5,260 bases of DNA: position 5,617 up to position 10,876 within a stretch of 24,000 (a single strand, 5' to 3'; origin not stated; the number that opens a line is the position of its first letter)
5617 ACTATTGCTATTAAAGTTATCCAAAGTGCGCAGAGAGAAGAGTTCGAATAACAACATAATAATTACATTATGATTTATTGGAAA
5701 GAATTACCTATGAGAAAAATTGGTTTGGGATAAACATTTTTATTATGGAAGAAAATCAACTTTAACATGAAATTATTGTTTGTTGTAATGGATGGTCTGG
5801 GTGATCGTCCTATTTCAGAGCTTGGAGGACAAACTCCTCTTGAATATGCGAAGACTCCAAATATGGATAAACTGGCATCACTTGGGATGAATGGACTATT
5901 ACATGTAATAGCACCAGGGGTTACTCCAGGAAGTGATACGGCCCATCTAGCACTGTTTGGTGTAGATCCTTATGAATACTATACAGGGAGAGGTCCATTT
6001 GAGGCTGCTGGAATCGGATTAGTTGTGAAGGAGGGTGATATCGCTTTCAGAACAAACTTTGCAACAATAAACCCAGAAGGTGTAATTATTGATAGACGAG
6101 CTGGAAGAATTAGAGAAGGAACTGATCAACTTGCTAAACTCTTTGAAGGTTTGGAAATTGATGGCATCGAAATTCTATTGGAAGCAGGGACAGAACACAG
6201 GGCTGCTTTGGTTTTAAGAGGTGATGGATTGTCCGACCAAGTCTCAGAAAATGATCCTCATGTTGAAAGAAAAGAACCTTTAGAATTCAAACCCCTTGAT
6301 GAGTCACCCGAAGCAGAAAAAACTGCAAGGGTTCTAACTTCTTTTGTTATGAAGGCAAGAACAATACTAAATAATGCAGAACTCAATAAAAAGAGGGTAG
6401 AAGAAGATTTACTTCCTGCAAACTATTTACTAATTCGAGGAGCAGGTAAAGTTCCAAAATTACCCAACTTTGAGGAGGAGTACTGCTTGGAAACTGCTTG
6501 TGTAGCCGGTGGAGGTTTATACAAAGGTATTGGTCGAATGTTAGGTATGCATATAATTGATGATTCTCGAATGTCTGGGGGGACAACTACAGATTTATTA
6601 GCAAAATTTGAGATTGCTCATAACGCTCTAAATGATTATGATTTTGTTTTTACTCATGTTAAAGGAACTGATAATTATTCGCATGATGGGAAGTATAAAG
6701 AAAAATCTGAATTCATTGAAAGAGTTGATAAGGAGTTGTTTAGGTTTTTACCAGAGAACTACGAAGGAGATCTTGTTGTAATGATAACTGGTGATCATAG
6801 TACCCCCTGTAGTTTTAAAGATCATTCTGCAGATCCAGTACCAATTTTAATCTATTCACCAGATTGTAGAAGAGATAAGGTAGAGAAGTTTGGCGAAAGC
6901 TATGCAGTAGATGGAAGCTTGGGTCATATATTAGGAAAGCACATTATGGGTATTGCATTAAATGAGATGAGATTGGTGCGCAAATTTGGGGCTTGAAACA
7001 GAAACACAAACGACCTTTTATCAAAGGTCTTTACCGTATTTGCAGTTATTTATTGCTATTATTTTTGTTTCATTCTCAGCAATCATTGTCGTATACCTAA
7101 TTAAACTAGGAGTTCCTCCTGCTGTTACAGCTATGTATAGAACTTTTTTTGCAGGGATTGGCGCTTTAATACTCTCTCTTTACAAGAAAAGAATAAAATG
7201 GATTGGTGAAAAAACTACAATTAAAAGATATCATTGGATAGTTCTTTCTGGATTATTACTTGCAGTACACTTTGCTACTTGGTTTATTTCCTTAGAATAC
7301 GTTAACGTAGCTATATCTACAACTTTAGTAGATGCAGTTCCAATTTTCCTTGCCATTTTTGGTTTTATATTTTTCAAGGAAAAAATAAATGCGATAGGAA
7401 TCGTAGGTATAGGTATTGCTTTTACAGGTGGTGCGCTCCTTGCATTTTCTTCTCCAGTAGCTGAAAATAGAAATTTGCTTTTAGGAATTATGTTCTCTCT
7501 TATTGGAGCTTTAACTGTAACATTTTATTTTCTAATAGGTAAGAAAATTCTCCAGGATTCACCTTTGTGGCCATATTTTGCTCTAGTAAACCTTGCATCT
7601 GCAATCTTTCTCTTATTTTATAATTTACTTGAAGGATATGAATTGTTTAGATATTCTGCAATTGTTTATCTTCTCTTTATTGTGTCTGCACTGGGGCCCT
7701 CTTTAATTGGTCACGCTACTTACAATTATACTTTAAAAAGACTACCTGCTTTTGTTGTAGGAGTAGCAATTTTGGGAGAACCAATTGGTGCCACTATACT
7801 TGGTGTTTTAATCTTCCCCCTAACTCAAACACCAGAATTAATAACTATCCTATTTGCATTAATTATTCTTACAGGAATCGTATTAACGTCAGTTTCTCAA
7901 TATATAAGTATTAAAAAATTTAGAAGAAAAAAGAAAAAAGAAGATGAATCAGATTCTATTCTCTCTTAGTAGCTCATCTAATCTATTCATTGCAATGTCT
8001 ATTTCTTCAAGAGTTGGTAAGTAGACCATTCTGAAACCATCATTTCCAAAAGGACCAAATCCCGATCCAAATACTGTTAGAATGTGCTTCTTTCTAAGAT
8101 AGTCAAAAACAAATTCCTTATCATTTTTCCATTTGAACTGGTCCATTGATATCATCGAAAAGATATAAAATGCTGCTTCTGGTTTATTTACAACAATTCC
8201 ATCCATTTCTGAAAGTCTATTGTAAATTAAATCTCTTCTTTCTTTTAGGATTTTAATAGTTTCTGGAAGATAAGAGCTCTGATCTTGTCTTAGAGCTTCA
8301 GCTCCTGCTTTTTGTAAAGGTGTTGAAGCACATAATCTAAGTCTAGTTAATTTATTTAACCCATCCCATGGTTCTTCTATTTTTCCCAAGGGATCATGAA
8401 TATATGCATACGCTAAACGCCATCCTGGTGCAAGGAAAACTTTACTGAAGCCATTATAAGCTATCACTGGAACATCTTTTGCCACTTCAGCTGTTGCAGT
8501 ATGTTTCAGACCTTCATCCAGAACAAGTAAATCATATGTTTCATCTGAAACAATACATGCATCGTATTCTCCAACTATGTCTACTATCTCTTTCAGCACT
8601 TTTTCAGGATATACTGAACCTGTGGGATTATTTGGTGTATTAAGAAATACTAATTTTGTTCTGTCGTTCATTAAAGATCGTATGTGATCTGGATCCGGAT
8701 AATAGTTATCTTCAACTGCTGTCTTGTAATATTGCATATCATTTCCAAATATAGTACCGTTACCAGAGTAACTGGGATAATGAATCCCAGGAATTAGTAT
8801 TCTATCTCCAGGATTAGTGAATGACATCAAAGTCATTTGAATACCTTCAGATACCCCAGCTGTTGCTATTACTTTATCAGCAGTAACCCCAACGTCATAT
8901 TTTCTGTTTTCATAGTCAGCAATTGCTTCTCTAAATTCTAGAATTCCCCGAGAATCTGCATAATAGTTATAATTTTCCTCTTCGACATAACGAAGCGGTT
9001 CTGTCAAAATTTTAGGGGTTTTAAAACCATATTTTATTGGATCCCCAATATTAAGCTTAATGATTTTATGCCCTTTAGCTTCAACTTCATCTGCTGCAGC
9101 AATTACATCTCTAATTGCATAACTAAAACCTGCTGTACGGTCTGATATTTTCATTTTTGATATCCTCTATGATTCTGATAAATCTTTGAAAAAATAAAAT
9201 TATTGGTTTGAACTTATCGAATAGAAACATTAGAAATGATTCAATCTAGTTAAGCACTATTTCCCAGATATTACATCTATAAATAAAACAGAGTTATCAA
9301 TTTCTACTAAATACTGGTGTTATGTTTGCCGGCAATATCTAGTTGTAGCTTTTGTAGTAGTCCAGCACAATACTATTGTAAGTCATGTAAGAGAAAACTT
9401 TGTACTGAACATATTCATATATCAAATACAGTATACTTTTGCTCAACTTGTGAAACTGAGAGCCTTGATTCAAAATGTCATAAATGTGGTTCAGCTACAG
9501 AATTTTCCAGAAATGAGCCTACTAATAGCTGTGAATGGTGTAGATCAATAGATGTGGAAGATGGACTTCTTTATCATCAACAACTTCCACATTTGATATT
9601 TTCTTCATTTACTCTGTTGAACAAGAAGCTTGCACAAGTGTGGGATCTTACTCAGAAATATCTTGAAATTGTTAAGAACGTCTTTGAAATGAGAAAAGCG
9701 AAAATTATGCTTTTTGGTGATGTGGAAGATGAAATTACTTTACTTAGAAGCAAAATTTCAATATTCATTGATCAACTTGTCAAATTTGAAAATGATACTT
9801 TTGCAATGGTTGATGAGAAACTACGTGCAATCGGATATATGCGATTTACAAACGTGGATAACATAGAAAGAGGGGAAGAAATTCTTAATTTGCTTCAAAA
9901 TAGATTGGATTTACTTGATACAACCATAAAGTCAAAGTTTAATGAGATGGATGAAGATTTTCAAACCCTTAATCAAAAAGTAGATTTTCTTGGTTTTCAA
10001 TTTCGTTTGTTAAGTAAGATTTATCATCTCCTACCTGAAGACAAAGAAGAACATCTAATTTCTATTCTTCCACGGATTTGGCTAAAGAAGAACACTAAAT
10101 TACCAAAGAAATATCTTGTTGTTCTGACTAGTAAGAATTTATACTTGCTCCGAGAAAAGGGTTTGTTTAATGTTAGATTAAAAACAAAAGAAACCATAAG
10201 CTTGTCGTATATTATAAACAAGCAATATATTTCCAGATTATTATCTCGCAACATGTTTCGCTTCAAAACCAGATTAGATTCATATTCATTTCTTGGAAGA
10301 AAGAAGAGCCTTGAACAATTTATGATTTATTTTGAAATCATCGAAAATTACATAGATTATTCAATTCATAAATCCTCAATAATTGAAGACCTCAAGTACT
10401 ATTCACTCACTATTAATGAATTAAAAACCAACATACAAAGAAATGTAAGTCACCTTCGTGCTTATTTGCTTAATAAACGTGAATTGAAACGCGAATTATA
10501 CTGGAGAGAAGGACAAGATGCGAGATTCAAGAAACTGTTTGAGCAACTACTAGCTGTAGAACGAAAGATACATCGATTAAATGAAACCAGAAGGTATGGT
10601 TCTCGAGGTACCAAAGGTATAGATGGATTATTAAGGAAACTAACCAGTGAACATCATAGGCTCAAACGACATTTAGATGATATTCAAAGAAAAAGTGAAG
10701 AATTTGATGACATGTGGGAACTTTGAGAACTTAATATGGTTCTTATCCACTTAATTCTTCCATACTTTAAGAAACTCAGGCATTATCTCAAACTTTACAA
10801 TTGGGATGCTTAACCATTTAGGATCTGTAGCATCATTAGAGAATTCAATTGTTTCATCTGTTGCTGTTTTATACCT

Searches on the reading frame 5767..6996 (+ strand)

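Call 6: search_protein_families(library=pfam, max_evalue=0.01, proteins=[window:5767-6996:+])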
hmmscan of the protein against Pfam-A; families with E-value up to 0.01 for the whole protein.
window:5767-6996:+ (409 aa): 2 families
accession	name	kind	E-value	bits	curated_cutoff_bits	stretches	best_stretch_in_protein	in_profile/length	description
PF10143.14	PhosphMutase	-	3.5e-51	173.9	21.5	1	37-207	1-170/170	2,3-bisphosphoglycerate-independent phosphoglycerate mutase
PF01676.23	Metalloenzyme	-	6.7e-49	167.1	24.3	1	1-399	1-251/252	Metalloenzyme superfamily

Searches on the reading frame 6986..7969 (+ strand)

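Call 6: search_protein_families(library=pfam, max_evalue=0.01, proteins=[window:6986-7969:+])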
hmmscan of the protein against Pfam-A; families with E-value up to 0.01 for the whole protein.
window:6986-7969:+ (327 aa): 1 family
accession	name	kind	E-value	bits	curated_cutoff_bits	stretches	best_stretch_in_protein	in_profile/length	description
PF00892.27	EamA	-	8.1e-26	91.3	28.2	2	18-152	4-133/135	EamA-like transporter family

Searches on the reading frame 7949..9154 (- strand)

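Call 6: search_protein_families(library=pfam, max_evalue=0.01, proteins=[window:7949-9154:-])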
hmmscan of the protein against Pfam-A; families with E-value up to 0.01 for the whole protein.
window:7949-9154:- (401 aa): 3 families
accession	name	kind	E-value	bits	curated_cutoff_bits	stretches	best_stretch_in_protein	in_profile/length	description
PF00155.27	Aminotran_1_2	-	8.2e-55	186.9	19.7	1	30-392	2-361/361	Aminotransferase class I and II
PF01053.26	Cys_Met_Meta_PP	-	1.6e-06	27.4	27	1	94-219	69-188/381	Cys/Met metabolism PLP-dependent enzyme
PF00266.25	Aminotran_5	-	4.1e-05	23.2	21.5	1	89-204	57-175/371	Aminotransferase class-V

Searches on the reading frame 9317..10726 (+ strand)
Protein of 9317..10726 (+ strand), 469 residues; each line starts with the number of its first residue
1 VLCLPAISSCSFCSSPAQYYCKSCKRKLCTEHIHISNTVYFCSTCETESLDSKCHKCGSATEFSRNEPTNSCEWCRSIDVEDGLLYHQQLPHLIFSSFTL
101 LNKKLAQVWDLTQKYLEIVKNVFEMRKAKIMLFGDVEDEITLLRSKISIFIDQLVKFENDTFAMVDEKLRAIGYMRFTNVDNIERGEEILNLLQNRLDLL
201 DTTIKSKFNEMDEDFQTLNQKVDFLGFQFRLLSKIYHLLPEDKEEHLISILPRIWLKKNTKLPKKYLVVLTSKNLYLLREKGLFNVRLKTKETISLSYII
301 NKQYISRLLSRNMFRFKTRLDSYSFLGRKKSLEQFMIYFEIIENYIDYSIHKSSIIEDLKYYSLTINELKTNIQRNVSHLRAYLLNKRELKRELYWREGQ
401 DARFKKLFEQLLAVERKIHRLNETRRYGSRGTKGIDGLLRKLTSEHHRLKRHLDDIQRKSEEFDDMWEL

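Call 6: search_protein_families(library=pfam, max_evalue=0.01, proteins=[window:9317-10726:+])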
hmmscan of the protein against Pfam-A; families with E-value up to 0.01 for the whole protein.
window:9317-10726:+ (469 aa): 1 family
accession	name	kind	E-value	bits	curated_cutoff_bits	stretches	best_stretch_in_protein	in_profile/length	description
PF22586.1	ANCHR-like_BBOX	-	0.0064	17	27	1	10-33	2-25/39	ANCHR-like B-box zinc-binding domain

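Call 53: find_homologous_proteins(query=window:9317-10726:+, max_evalue=0.001)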
Query window:9317-10726:+ (469 aa): 21 proteins with E <= 0.001 among 8000 candidates.
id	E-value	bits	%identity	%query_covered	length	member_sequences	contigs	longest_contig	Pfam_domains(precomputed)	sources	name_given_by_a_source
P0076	0.0e+0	1013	96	100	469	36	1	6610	-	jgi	-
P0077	5.7e-250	848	87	93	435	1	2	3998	-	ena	-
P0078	8.8e-247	837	78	100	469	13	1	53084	-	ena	-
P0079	5.0e-246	835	76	100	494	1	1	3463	-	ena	-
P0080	5.9e-245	831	77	100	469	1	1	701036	-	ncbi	-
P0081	3.7e-244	829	77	100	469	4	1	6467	-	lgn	-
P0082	2.4e-231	786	74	99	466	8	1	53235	-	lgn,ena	-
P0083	3.3e-228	776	72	99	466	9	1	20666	-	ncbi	-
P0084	2.0e-216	737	69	99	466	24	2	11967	-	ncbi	-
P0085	1.5e-215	734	68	100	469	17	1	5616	-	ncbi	-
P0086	9.4e-215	732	68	99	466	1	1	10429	-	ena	-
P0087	9.5e-215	732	68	99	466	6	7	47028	-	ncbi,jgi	ncbi:MAG: hypothetical protein ACTSVO_14770 [Candidatus Heimdallarchaeaceae archaeon]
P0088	5.9e-198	676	65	99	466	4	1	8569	-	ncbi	ncbi:MAG: hypothetical protein ACTSX6_04350 [Candidatus Heimdallarchaeaceae archaeon]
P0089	1.8e-171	589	78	73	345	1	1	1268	-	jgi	-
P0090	1.0e-166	574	69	80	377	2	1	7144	-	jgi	jgi:hypothetical protein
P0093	8.3e-116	406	41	99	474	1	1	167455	-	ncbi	-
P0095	1.1e-108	382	39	99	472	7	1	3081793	-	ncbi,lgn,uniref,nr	ncbi:MAG: hypothetical protein K9W45_06945 [Candidatus Heimdallarchaeum aukensis]|uniref:B box-type 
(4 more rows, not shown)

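Call 62: predict_structure(alignment_id=A3)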
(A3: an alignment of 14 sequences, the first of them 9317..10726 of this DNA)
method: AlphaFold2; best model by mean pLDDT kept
length: 469 residues; sequences in the alignment: 14
mean_pLDDT: 79.0   pTM: 0.60
mean pLDDT of the five models: 79.0, 78.2, 76.6, 71.6, 71.0
residues with pLDDT >= 90: 45; 70-90: 332; 50-70: 80; < 50: 12
segments of 3 or more residues with pLDDT < 50: 1-5, 466-469
pLDDT, mean of each block of 10 residues (from residue 1): 53 88 90 86 85 84 84 86 85 83 83 85 70 72 88 88 88 76 88 94 91 90 80 74 72 84 86 84 68 85 76 84 84 75 57 59 64 72 61 66 82 87 71 77 90 82 51
secondary structure, 60 per line:
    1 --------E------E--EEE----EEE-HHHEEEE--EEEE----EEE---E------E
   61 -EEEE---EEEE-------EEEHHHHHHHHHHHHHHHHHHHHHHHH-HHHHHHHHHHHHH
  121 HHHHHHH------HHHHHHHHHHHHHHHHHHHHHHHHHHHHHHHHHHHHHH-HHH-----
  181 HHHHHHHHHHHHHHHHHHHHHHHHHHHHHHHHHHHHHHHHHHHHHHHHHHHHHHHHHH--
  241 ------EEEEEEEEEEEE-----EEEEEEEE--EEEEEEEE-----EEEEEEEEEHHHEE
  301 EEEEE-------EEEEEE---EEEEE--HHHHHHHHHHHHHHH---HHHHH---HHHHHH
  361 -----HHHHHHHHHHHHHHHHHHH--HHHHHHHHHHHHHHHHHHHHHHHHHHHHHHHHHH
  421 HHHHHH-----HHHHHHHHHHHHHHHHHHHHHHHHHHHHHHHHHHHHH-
elements in order: E19-21 E26-28 E33-36 E39-42 E47-49 E62-65 E69-72 E80-82 H83-106 H108-127 H134-171 H181-238 E247-258 E264-271 E274-281 E287-295 E299-305 E313-318 E322-326 H329-343 H347-351 H355-360 H366-384 H387-426 H432-468

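Call 65: fold_search(model_id=the predicted structure, library=pdb)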
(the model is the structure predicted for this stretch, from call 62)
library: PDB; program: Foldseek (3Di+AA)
matches with E <= 10: 608; with E <= 0.001: 44
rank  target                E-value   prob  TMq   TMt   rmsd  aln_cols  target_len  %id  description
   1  1kzg_C                5.4e-06  1.00  0.24  0.33  22.3       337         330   10  DbsCdc42(Y889F) (released 2002-03-20)
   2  2dfk_C                7.8e-06  1.00  0.20  0.25  19.5       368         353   11  Crystal structure of the CDC42-Collybistin II complex (released 2006-05-02)
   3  6nf1                  1.5e-05  1.00  0.22  0.19  20.3       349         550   10  Vav1 inhibited by an allosteric inhibitor: Vav1 inhibitors block GEF activity (released 2019-12-25)
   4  3bji_B                1.5e-05  1.00  0.19  0.24  21.3       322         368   11  Structural Basis of Promiscuous Guanine Nucleotide Exchange by the T-Cell Essential Vav1 (released 2008-07-15)
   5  1kzg_A                1.8e-05  1.00  0.25  0.33  22.9       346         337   10  DbsCdc42(Y889F) (released 2002-03-20)
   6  3bji_A                1.8e-05  1.00  0.21  0.25  18.5       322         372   11  Structural Basis of Promiscuous Guanine Nucleotide Exchange by the T-Cell Essential Vav1 (released 2008-07-15)
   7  1kz7_C                2.0e-05  1.00  0.21  0.28  22.8       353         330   10  Crystal Structure of the DH/PH Fragment of Murine Dbs in Complex with the Placental Isoform of Human Cdc42 (released 2002-03-20)
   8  2dfk_A                3.1e-05  1.00  0.21  0.25  21.4       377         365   11  Crystal structure of the CDC42-Collybistin II complex (released 2006-05-02)
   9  2pz1                  3.8e-05  1.00  0.21  0.23  25.9       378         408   11  Crystal Structure of Auto-inhibited Asef (released 2007-08-21)
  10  1kz7_A                4.2e-05  1.00  0.24  0.32  21.3       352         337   10  Crystal Structure of the DH/PH Fragment of Murine Dbs in Complex with the Placental Isoform of Human Cdc42 (released 2002-03-20)
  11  1lb1_A                4.2e-05  1.00  0.21  0.29  23.2       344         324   12  Crystal Structure of the Dbl and Pleckstrin homology domains of Dbs in complex with RhoA (released 2002-05-29)
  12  2dx1                  4.2e-05  0.99  0.18  0.22  25.3       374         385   10  Crystal structure of RhoGEF protein Asef (released 2007-01-02)
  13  5yqr                  5.3e-05  1.00  0.20  0.33  18.8       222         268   13  Crystal structure of the PH-like domain of Lam6 (released 2018-01-31)
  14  1rj2_J                7.7e-05  1.00  0.25  0.35  21.1       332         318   11  Crystal structure of the DH/PH fragment of Dbs without bound GTPase (released 2004-06-29)
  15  4mt6                  8.1e-05  1.00  0.21  0.25  23.6       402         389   11  Crystal structure of closed inactive collybistin (released 2014-08-13)
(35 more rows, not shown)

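Call 66: find_encoding_contigs(protein=P0095, flank=10000, max_places=2)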
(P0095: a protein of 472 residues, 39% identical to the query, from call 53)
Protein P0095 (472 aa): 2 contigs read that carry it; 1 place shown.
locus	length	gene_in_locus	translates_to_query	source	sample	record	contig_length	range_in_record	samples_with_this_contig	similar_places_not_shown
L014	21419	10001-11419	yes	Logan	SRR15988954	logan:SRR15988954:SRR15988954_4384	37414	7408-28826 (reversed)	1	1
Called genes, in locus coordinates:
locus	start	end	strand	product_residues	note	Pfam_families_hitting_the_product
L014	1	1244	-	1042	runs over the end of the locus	PF01496:V_ATPase_I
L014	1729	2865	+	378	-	PF00022:Actin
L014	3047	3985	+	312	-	-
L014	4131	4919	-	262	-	PF01557:FAA_hydrolase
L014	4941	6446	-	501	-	PF07690:MFS_1, PF05977:MFS_3 (faint), PF00083:Sugar_tr (weak)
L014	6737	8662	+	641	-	PF02824:TGS, PF07973:tRNA_SAD, PF00587:tRNA-synt_2b, PF03129:HGTP_anticodon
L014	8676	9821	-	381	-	PF04389:Peptidase_M28 (weak), PF01546:Peptidase_M20, PF07687:M20_dimer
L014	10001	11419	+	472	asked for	-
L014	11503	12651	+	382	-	PF01041:DegT_DnrJ_EryC1, PF01053:Cys_Met_Meta_PP (weak), PF01212:Beta_elim_lyase, PF00155:Aminotran_1_2, PF00266:Aminotran_5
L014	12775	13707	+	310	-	-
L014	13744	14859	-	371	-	PF01513:NAD_kinase, PF00781:DAGK_cat (weak), PF20143:NAD_kinase_C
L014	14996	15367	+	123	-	-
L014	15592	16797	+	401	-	PF00155:Aminotran_1_2, PF01053:Cys_Met_Meta_PP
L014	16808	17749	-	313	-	PF00892:EamA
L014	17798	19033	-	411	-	PF01676:Metalloenzyme, PF10143:PhosphMutase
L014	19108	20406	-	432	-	PF07282:Cas12f1-like_TNB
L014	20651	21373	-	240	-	PF02361:CbiQ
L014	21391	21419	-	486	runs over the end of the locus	PF03193:RsgA_GTPase (faint), PF00005:ABC_tran, PF00437:T2SSE (faint), PF02463:SMC_N (faint), PF13555:AAA_29 (faint), PF20720:nSTAND3 (faint), PF25199:nSTAND_NTPase5 (faint), PF00005:ABC_tran, +3 more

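Call 67: find_encoding_contigs(protein=P0093, flank=10000, max_places=2)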
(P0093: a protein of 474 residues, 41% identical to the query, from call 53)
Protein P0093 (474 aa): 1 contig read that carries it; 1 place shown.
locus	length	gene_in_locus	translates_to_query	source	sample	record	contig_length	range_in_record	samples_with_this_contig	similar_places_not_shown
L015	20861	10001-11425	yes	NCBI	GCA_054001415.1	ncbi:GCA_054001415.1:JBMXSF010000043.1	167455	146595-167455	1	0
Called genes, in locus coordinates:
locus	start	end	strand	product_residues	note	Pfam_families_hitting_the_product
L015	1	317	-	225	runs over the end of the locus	PF00149:Metallophos (weak), PF14582:Metallophos_3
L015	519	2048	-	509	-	PF00221:Lyase_aromatic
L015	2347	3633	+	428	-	PF01979:Amidohydro_1, PF07969:Amidohydro_3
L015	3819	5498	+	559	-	-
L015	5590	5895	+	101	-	PF00335:Tetraspanin (weak), PF13248:Zn_ribbon_3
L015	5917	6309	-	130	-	-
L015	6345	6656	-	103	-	PF00137:ATP-synt_C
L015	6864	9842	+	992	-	PF01139:RtcB, PF14890:Intein_splicing, PF01139:RtcB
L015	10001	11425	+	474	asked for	-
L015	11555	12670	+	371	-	PF01513:NAD_kinase, PF00781:DAGK_cat (weak), PF20143:NAD_kinase_C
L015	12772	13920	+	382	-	PF00266:Aminotran_5 (weak), PF01041:DegT_DnrJ_EryC1, PF01053:Cys_Met_Meta_PP (faint), PF01212:Beta_elim_lyase, PF00155:Aminotran_1_2 (weak)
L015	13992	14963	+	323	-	-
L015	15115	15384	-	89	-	PF13412:HTH_24 (weak)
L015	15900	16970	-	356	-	-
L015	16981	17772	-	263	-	PF01026:TatD_DNase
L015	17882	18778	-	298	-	PF03193:RsgA_GTPase, PF01926:MMR_HSR1, PF02421:FeoB_N (weak)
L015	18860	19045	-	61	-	-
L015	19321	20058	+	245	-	PF00005:ABC_tran, PF02463:SMC_N, PF13304:AAA_21 (faint)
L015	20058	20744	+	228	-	-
